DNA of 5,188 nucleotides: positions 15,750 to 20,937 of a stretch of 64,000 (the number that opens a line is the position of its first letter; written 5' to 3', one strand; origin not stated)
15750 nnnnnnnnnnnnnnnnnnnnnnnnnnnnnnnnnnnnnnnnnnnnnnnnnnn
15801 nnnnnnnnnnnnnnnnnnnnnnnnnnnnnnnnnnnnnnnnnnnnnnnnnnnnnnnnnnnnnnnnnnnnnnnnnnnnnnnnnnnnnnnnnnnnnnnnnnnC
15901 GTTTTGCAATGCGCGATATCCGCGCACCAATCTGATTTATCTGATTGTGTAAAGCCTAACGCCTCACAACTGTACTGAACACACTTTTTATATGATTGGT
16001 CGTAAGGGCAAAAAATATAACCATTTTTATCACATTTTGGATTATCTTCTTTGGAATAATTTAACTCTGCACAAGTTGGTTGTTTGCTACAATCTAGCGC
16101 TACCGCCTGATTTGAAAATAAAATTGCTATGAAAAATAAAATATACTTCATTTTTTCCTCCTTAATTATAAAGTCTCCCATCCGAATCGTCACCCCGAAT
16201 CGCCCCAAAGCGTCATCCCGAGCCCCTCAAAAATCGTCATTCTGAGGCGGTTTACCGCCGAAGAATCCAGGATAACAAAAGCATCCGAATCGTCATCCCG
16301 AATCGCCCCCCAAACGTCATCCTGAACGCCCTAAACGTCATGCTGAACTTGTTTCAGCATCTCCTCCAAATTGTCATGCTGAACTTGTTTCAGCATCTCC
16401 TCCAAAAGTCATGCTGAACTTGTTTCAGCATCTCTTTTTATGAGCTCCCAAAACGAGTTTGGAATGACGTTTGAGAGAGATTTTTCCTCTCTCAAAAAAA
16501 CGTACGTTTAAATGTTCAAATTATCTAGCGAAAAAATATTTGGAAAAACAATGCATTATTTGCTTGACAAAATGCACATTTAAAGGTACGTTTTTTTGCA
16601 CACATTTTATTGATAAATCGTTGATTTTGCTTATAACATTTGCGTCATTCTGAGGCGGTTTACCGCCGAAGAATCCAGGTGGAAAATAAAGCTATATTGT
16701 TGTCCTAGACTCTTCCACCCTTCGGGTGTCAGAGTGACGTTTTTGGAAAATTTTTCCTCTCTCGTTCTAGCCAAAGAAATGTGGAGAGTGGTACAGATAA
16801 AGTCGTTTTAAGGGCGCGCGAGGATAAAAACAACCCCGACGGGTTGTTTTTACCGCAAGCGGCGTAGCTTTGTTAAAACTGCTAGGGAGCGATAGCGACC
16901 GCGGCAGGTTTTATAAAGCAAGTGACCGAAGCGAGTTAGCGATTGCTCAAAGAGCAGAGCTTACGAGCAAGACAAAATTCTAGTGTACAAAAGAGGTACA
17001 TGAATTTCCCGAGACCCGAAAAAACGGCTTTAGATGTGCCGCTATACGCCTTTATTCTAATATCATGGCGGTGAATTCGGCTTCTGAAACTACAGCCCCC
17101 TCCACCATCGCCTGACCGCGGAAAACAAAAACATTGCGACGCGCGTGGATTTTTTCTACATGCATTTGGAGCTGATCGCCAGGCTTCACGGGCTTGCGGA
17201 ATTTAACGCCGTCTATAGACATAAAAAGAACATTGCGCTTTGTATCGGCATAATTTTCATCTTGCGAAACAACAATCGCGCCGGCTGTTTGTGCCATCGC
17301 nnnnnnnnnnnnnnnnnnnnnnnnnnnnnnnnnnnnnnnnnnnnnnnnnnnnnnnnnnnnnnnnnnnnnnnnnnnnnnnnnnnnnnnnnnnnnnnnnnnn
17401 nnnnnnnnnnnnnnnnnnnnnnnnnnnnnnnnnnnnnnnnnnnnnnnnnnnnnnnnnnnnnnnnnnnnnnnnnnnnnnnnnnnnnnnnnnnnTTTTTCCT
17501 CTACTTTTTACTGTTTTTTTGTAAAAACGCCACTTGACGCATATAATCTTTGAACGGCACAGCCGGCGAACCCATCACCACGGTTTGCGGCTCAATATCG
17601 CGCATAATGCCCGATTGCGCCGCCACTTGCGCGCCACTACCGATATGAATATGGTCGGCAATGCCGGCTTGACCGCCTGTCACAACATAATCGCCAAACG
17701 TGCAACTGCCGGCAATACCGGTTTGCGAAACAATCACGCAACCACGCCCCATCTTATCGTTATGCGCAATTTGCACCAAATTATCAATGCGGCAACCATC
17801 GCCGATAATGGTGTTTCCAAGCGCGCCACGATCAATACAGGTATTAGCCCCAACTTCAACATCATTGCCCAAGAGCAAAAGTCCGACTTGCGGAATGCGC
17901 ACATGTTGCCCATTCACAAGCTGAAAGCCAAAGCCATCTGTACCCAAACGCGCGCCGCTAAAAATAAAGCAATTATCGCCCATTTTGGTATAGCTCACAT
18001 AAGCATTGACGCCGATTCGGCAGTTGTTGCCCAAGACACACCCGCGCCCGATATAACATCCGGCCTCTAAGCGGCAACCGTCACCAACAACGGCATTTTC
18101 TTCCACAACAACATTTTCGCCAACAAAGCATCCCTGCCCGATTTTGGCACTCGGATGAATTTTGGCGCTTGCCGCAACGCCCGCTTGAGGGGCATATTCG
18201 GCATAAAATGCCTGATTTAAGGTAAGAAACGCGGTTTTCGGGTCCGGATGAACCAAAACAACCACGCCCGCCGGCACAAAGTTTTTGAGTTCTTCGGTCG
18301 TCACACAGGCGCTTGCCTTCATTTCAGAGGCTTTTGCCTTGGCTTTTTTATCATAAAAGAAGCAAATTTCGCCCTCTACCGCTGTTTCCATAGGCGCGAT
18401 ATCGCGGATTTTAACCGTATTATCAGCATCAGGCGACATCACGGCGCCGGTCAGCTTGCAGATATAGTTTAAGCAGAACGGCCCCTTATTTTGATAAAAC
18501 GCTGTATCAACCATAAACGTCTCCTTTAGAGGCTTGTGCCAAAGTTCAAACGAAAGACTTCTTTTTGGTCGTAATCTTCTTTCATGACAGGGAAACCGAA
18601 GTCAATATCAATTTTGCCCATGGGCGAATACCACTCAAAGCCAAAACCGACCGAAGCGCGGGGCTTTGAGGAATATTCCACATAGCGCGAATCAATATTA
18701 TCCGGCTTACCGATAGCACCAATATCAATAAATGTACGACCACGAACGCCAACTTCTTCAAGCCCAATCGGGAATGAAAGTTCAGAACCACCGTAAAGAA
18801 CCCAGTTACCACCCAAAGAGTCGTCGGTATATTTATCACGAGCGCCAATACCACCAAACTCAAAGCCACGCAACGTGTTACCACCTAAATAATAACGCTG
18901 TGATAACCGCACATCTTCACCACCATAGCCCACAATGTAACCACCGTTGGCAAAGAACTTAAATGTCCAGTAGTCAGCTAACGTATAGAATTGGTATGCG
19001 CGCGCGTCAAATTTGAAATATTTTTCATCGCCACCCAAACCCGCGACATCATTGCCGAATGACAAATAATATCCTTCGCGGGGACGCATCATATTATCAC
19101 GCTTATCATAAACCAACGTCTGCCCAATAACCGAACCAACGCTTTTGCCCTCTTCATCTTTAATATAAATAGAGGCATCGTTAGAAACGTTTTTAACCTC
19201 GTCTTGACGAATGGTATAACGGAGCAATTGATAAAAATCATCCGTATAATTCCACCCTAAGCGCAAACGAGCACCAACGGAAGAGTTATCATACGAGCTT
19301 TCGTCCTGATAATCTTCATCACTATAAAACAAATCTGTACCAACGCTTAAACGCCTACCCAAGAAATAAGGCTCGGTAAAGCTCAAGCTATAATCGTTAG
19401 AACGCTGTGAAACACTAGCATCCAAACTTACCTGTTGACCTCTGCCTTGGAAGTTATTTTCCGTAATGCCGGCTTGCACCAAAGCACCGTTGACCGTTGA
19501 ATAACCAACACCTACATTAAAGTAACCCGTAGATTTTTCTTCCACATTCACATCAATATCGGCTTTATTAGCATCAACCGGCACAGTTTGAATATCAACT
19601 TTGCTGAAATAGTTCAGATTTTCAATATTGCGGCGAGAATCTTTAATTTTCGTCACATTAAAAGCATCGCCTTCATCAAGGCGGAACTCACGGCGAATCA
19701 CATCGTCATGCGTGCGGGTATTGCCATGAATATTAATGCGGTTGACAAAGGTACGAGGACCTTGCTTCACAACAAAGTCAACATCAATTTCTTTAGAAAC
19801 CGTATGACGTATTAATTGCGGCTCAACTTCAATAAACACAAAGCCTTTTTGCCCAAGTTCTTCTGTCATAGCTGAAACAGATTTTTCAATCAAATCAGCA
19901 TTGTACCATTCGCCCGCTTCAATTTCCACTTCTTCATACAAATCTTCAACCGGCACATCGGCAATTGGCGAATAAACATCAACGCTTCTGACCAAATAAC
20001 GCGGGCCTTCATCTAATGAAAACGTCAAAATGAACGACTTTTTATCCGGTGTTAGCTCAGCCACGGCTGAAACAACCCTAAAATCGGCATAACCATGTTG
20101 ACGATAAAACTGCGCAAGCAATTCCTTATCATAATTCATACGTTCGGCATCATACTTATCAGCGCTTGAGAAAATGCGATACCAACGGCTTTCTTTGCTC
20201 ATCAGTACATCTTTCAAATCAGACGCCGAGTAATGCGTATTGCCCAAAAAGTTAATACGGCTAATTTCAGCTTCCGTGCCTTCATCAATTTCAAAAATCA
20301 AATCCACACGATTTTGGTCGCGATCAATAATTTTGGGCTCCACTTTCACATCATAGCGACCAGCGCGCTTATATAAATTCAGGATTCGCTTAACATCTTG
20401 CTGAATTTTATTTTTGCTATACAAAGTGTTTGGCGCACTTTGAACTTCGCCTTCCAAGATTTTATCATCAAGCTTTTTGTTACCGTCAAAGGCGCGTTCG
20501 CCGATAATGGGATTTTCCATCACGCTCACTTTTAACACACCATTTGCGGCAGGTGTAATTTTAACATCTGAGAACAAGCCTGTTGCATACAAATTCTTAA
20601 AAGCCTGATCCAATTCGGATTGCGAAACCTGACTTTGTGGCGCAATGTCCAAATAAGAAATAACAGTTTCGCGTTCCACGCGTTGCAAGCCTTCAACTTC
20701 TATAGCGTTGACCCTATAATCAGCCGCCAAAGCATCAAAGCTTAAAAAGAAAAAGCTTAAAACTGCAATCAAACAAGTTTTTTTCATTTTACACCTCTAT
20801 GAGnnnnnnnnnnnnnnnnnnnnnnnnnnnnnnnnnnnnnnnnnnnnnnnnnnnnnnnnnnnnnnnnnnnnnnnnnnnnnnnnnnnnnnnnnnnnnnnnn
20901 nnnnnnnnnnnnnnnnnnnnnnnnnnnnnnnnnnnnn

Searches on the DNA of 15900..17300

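Call 81: search_rna_families(source=window, start=15900, end=17300, threshold=evalue, max_evalue=1)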
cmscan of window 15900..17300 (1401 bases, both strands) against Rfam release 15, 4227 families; matches with E-value up to 1: 10.
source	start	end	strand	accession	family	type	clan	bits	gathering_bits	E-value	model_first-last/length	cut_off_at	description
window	16497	16594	-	RF04205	MIR2606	Gene; miRNA;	-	27.1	139.7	0.19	1-165/165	no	MIR2606 microRNA precursor family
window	16492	16599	-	RF04241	mir-5014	Gene; miRNA;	-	26.8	101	0.0065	1-123/123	no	mir-5014 microRNA precursor family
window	16497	16594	+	RF04205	MIR2606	Gene; miRNA;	-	26.8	139.7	0.22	1-165/165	no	MIR2606 microRNA precursor family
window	16490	16600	-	RF04174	MIR4208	Gene; miRNA;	-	26.5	140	0.19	1-191/191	no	MIR4208 microRNA precursor family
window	16494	16598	-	RF04157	MIR9486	Gene; miRNA;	-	25.8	100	0.014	1-119/119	no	MIR9486 microRNA precursor family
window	16490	16602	+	RF04128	MIR8562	Gene; miRNA;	-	22.8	211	0.14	1-242/242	no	MIR8562 microRNA precursor family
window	16504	16589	+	RF04127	MIR8007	Gene; miRNA;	-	20.6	195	0.34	1-226/226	no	MIR8007 microRNA precursor family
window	16469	16603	+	RF02973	Enterococcus-1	Gene; sRNA;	-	20.5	71.4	0.22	1-152/152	no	Enterococcus-1 RNA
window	16493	16598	+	RF00885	MIR821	Gene; miRNA;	-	18.9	249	0.83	83-193/275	no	MIR821 microRNA precursor family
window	16468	16590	+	RF01494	rliD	Gene; antisense;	-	15.5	50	0.14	1-327/327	no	Listeria sRNA rliD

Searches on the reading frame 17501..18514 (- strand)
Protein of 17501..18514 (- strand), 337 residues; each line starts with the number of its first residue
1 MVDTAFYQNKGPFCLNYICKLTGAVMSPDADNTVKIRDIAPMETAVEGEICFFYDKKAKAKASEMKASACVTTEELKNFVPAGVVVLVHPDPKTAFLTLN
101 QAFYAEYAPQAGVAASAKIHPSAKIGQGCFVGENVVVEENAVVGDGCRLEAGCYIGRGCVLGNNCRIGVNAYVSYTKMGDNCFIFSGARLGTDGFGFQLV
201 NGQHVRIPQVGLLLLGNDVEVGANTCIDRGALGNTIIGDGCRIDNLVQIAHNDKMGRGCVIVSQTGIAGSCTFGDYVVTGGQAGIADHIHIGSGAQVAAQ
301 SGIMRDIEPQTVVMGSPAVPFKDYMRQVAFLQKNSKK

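Call 16: search_protein_families(library=ncbifam, proteins=[window:17501-18514:-])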
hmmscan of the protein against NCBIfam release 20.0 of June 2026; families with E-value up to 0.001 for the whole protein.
window:17501-18514:- (337 aa): 39 families (the best 25 are shown)
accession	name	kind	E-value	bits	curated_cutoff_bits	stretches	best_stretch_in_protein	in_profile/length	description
NF002060.0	PRK00892.1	subfamily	2.4e-109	365.6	207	1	14-335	5-329/345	UDP-3-O-(3-hydroxymyristoyl)glucosamine N-acyltransferase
TIGR01853.1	lipid_A_lpxD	equivalog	2.9e-100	335.4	242.5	1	31-336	13-320/325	UDP-3-O-(3-hydroxymyristoyl)glucosamine N-acyltransferase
TIGR01852.1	lipid_A_lpxA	equivalog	6.7e-27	94.4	231.05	2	135-319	5-186/254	acyl-ACP--UDP-N-acetylglucosamine O-acyltransferase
NF003657.0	PRK05289.1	equivalog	9.7e-27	93.7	226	2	136-320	11-192/264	acyl-ACP--UDP-N-acetylglucosamine O-acyltransferase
TIGR03570.1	NeuD_NnaD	subfamily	1.1e-26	93.7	160.8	2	48-189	23-167/202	NeuD/PglB/VioB family sugar acetyltransferase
TIGR03532.1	DapD_Ac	equivalog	1.8e-14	54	231.75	2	217-323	97-213/231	2,3,4,5-tetrahydropyridine-2,6-dicarboxylate N-acetyltransferase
NF052502.1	man1P_GTase_Rv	exception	4.9e-11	42.1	440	1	109-189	251-329/352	mannose-1-phosphate guanylyltransferase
TIGR01172.1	cysE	equivalog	2.4e-10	40.7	210.65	2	220-318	69-161/162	serine O-acetyltransferase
NF041874.1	EPS_EpsC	equivalog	3.5e-10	39.9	150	1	216-318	65-161/168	serine O-acetyltransferase EpsC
NF007797.0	PRK10502.1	subfamily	3e-08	33.5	192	1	270-324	125-179/183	WcaF family extracellular polysaccharide biosynthesis acetyltransferase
NF010935.0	PRK14355.1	equivalog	4.7e-08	32.1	718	1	118-184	264-329/459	bifunctional UDP-N-acetylglucosamine diphosphorylase/glucosamine-1-phosphate N-acetyltransferase GlmU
TIGR03992.1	Arch_glmU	subfamily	1e-07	31.2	292.1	1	131-226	239-332/393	bifunctional sugar-1-phosphate nucleotidylyltransferase/acetyltransferase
TIGR01173.1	glmU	equivalog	1.3e-07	30.9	366.85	1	118-316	258-437/452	bifunctional UDP-N-acetylglucosamine diphosphorylase/glucosamine-1-phosphate N-acetyltransferase GlmU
NF033468.1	stregram_VatI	exception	1.7e-07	31.2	415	1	263-322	105-164/208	streptogramin A O-acetyltransferase Vat(I)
TIGR02287.1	PaaY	equivalog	3.2e-07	30.2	319.6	1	210-327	24-145/192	phenylacetic acid degradation protein PaaY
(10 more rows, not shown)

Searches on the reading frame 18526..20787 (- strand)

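Call 16: search_protein_families(library=ncbifam, proteins=[window:18526-20787:-])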
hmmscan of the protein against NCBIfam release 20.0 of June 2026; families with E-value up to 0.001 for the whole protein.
window:18526-20787:- (753 aa): 6 families
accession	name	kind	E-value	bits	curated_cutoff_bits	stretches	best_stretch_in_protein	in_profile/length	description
TIGR03303.1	OM_YaeT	equivalog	5.7e-224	745.7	297.15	1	25-752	2-740/741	outer membrane protein assembly factor BamA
NF008287.0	PRK11067.1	subfamily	2.2e-96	324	1181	1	3-751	4-800/802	outer membrane protein assembly factor BamA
NF047950.2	ATportTamA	equivalog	2.4e-31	109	625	2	343-747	179-563/569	autotransporter assembly complex protein TamA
NF052279.1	lipo_TamL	exception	1.5e-16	60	400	3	350-460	263-379/747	translocation and assembly module lipoprotein TamL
NF058613.1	OMPAssmBamADein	equivalog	2.9e-15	55.3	1050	2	278-464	344-528/857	outer membrane protein assembly factor BamA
TIGR00992.1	3a0901s03IAP75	subfamily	3.7e-12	45.3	1163.25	1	354-478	280-424/718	IAP75 family chloroplast envelope protein translocase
